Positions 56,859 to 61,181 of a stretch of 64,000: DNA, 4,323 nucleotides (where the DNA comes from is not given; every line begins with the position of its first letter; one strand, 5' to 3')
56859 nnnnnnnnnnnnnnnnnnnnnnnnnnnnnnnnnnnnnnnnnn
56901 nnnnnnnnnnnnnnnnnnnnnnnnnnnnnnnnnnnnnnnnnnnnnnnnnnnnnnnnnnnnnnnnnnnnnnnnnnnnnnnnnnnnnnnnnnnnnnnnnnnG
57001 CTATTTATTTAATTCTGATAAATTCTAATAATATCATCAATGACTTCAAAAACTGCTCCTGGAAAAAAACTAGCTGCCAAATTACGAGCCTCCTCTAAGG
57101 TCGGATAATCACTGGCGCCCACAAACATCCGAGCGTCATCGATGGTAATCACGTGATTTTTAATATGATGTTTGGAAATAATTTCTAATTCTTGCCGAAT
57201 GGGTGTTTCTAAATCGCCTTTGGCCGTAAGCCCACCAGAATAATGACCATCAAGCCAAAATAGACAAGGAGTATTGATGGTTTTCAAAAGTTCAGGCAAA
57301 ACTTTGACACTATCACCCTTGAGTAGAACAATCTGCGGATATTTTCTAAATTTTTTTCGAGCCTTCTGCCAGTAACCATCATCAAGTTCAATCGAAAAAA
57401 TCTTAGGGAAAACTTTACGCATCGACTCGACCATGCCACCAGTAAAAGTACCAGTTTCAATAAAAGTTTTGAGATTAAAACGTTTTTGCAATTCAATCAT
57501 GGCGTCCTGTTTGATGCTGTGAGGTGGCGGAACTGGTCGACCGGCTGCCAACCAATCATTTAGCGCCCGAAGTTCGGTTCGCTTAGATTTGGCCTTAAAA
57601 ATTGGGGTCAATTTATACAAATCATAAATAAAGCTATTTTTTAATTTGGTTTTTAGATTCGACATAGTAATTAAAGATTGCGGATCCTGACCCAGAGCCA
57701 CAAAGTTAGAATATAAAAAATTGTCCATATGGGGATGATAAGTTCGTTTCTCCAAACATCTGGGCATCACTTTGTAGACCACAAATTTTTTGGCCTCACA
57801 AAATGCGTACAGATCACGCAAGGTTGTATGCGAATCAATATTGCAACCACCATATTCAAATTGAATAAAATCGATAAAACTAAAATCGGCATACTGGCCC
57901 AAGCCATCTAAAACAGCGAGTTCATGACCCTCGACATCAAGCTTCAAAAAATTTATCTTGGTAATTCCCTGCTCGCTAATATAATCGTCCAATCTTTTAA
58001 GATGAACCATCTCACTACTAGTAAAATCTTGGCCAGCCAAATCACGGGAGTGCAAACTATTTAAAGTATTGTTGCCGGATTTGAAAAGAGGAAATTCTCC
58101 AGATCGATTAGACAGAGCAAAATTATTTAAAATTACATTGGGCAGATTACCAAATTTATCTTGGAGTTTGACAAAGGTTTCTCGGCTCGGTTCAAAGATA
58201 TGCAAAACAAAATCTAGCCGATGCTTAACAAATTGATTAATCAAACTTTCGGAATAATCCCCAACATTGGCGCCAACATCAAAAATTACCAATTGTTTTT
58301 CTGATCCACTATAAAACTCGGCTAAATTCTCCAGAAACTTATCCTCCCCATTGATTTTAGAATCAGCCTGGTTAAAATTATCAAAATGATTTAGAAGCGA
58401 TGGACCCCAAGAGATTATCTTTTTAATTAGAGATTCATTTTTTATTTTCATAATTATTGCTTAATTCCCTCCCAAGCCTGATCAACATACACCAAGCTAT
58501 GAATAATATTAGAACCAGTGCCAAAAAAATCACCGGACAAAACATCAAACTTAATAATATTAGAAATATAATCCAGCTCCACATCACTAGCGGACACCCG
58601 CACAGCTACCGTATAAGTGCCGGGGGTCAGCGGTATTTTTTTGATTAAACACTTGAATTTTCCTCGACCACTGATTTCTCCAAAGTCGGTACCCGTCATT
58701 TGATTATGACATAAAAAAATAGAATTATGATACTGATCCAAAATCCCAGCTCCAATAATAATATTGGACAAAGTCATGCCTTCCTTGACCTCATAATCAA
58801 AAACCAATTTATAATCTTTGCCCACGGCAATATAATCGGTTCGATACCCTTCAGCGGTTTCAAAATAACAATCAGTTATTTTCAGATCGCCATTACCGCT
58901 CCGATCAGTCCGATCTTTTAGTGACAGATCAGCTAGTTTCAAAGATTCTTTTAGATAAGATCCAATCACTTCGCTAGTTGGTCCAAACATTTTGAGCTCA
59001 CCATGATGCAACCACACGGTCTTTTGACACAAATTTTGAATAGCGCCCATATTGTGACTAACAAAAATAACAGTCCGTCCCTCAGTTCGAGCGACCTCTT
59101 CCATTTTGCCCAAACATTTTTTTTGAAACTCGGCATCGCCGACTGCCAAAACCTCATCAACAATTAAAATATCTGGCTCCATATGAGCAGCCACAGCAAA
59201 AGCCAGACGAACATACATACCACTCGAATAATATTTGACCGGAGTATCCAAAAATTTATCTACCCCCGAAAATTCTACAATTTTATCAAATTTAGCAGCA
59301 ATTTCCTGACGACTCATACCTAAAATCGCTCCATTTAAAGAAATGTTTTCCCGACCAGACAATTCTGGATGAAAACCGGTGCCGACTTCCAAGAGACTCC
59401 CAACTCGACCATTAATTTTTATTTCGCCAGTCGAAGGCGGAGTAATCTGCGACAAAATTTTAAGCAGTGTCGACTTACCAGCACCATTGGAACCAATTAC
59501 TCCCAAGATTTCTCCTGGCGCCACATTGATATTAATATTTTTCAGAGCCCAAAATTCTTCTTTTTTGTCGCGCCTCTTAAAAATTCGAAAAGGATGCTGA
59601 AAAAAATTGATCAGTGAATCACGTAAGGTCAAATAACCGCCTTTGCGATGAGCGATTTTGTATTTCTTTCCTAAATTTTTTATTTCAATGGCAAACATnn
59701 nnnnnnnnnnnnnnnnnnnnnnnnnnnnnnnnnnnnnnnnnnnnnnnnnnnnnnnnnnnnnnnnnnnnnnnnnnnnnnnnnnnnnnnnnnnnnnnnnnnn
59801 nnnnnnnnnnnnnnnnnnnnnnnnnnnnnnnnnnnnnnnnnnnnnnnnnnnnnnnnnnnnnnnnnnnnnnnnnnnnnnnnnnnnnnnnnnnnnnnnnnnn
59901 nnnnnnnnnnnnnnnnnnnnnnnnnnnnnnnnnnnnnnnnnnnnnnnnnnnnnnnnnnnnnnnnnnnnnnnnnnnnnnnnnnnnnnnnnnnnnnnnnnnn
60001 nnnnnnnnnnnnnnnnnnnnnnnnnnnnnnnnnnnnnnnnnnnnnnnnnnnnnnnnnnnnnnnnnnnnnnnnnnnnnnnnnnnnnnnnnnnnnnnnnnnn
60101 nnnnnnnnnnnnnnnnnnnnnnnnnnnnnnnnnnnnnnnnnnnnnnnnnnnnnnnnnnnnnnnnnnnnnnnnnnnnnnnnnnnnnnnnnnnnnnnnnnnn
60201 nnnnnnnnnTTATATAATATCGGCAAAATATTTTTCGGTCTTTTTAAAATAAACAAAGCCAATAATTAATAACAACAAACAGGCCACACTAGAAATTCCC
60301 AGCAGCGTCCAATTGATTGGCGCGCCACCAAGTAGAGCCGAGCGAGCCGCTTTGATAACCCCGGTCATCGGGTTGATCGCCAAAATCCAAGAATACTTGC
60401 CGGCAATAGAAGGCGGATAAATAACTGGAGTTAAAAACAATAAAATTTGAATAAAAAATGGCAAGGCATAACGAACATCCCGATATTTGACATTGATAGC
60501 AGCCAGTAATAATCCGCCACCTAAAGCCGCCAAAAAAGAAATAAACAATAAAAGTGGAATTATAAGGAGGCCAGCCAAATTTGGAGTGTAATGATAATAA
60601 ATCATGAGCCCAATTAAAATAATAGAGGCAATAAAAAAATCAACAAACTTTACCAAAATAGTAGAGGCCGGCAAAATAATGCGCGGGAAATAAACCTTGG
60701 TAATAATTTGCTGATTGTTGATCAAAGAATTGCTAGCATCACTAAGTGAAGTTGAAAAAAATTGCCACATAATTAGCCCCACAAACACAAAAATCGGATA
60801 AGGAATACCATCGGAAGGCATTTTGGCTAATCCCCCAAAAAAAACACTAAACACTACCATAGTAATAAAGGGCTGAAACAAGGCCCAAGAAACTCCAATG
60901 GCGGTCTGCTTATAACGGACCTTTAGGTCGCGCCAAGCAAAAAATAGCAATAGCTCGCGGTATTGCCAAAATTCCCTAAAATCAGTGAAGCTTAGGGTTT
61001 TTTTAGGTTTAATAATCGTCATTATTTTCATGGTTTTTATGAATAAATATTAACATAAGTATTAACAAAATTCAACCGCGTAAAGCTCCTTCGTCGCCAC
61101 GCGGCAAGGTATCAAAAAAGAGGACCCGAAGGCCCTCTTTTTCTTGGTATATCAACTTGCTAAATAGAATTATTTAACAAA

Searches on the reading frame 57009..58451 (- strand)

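Call 52: search_protein_families(library=pfam, proteins=[window:57009-58451:-], max_evalue=0.00001)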
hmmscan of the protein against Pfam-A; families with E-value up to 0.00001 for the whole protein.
window:57009-58451:- (480 aa): 1 family
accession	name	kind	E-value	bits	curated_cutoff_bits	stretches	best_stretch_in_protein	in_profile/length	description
PF05050.19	Methyltransf_21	-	2.2e-14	54.4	22.7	1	58-216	1-144/173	Methyltransferase FkbM domain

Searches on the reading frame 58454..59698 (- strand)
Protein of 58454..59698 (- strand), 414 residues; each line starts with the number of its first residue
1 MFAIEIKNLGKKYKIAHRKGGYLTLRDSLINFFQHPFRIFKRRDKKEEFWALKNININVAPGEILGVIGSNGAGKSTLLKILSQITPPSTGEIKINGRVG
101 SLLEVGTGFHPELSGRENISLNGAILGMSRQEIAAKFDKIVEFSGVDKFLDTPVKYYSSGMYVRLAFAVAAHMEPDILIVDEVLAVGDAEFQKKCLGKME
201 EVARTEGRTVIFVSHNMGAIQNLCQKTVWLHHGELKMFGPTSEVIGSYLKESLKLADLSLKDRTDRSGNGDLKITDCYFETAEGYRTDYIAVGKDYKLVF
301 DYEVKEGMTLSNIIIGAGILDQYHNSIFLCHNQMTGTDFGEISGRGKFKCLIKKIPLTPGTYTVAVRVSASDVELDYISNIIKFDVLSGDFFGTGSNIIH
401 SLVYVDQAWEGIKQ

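Call 52: search_protein_families(library=pfam, proteins=[window:58454-59698:-], max_evalue=0.00001)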
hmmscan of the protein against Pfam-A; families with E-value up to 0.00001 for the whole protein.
window:58454-59698:- (414 aa): 2 families
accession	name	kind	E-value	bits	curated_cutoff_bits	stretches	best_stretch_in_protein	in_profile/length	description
PF00005.33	ABC_tran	-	6.3e-22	79.1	25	1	52-183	1-135/137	ABC transporter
PF14524.12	Wzt_C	-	1.7e-16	60.9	30.4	1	264-389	2-132/143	Wzt C-terminal domain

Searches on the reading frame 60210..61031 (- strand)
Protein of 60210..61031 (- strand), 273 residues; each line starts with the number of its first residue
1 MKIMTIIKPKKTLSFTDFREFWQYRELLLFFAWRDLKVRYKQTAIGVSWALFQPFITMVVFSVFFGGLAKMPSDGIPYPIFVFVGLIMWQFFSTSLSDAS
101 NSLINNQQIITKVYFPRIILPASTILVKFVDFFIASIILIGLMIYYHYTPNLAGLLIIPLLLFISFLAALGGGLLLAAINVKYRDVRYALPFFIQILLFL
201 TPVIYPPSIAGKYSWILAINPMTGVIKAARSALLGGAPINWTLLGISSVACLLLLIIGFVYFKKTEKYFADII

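Call 41: find_encoding_contigs(protein=window:60210-61031:-, flank=10000, max_places=3)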
Protein window:60210-61031:- (273 aa): no gene with exactly this product is on record in the collection.
